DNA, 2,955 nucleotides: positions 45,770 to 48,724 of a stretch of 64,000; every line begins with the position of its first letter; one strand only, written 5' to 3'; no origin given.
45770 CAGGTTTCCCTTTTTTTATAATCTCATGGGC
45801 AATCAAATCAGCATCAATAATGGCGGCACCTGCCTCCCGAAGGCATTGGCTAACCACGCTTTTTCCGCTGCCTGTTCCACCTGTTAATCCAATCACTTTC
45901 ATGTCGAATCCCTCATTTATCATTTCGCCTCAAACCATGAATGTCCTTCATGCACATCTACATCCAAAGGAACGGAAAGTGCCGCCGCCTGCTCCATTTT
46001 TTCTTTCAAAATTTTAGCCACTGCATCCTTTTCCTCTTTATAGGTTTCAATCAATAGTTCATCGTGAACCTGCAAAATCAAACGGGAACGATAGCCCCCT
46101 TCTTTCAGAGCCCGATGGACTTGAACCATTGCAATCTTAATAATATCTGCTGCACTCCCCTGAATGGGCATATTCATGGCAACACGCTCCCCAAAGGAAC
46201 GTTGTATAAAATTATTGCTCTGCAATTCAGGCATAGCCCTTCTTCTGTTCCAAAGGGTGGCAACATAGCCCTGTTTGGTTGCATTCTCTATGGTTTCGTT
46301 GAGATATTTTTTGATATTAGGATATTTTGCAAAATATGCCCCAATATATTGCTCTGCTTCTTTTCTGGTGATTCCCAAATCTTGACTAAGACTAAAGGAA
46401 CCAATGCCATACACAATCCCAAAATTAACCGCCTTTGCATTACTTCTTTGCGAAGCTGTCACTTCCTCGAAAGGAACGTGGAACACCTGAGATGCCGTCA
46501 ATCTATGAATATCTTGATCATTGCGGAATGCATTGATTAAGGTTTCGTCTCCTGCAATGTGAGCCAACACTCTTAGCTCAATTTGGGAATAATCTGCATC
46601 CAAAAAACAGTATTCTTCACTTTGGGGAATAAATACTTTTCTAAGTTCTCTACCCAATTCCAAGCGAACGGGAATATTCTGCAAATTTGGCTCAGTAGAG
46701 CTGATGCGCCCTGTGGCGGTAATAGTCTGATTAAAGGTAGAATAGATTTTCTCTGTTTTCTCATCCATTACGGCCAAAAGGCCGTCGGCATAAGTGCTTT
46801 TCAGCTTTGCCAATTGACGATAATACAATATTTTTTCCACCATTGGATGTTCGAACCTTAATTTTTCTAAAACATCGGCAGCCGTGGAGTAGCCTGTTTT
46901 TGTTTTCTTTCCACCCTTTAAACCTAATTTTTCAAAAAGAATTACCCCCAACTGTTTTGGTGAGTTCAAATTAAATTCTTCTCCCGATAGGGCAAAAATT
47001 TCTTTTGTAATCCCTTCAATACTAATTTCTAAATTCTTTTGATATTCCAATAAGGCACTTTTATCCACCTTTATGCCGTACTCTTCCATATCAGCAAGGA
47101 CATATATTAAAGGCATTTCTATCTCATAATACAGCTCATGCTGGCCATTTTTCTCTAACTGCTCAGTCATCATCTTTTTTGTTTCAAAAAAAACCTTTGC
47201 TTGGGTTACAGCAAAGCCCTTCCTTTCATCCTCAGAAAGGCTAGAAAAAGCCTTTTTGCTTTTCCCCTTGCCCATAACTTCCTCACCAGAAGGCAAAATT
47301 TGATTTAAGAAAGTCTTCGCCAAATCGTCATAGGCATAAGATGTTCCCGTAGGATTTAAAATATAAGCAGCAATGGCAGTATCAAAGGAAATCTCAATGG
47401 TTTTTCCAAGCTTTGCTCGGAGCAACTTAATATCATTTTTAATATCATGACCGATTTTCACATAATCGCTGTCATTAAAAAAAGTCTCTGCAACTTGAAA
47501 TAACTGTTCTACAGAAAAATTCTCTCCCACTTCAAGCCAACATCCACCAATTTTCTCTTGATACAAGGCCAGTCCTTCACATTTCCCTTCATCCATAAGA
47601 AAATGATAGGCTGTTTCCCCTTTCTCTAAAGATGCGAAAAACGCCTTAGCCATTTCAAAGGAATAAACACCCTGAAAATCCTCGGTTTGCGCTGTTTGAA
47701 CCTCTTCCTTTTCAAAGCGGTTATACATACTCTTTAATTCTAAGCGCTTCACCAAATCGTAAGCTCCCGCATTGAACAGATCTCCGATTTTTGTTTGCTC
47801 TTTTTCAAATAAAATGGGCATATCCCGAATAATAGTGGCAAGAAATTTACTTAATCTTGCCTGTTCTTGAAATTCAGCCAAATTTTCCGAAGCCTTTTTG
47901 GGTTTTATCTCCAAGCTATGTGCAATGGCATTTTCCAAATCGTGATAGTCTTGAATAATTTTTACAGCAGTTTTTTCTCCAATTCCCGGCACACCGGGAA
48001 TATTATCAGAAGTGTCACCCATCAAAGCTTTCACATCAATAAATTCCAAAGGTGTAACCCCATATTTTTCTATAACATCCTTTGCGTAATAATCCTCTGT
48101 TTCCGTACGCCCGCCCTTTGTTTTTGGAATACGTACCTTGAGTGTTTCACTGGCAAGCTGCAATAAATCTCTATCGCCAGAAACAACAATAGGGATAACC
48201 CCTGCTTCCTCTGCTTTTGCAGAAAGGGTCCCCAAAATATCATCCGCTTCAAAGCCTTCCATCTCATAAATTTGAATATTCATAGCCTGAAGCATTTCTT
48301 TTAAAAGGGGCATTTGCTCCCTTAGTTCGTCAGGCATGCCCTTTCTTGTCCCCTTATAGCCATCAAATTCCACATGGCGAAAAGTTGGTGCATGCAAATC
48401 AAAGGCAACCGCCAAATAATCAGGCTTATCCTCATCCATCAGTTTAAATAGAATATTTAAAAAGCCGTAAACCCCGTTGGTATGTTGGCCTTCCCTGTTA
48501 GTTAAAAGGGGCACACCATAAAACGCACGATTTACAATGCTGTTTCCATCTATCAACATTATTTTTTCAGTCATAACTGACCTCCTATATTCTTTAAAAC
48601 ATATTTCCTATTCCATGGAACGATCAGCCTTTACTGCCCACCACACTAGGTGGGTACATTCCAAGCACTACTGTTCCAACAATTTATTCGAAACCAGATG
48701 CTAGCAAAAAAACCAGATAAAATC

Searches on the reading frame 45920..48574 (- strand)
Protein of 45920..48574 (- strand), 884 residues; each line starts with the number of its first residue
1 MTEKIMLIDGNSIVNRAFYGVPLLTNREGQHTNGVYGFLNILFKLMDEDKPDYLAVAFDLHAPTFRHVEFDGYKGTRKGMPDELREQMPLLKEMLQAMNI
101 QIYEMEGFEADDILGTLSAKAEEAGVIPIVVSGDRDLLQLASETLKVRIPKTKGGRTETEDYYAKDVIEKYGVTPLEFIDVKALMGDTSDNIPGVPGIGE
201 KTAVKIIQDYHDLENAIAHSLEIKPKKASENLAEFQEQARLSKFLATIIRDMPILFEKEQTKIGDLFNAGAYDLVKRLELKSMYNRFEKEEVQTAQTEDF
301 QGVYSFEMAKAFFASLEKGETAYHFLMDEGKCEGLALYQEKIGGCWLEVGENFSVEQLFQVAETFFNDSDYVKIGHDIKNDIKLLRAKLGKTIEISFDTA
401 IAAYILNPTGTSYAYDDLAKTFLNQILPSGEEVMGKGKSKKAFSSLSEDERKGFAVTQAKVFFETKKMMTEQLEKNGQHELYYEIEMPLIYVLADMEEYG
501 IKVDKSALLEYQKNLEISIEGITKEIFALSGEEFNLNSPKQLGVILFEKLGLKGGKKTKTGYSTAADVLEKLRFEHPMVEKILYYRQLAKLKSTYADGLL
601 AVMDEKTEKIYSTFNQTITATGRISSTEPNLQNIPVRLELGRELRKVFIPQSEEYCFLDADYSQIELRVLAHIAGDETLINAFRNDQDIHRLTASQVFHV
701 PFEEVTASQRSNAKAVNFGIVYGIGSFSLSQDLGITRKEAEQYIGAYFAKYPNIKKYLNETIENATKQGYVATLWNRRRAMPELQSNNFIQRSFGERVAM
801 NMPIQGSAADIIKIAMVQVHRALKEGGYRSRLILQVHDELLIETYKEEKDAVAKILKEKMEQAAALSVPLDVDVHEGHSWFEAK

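Call 69: search_protein_families(library=pfam, proteins=[window:45920-48574:-], max_evalue=0.00001)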
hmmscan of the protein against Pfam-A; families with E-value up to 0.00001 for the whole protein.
window:45920-48574:- (884 aa): 5 families
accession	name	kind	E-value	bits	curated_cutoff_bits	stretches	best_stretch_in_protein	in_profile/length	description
PF00476.26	DNA_pol_A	-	3.4e-165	550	34.3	1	507-881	3-380/381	DNA polymerase family A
PF02739.22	5_3_exonuc_N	-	5.6e-57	192.5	34.3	1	4-172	1-164/164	5'-3' exonuclease, N-terminal resolvase-like domain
PF01367.25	5_3_exonuc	-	4.7e-32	110.8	40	1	173-264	1-92/97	5'-3' exonuclease, C-terminal SAM fold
PF01612.26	DNA_pol_A_exo1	-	1.4e-10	41.6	23.6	1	354-473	59-172/173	3'-5' exonuclease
PF22619.2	DNA_polI_exo1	-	4.1e-09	36.8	27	1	362-442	40-120/140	DNA polymerase I, ribonuclease H-like domain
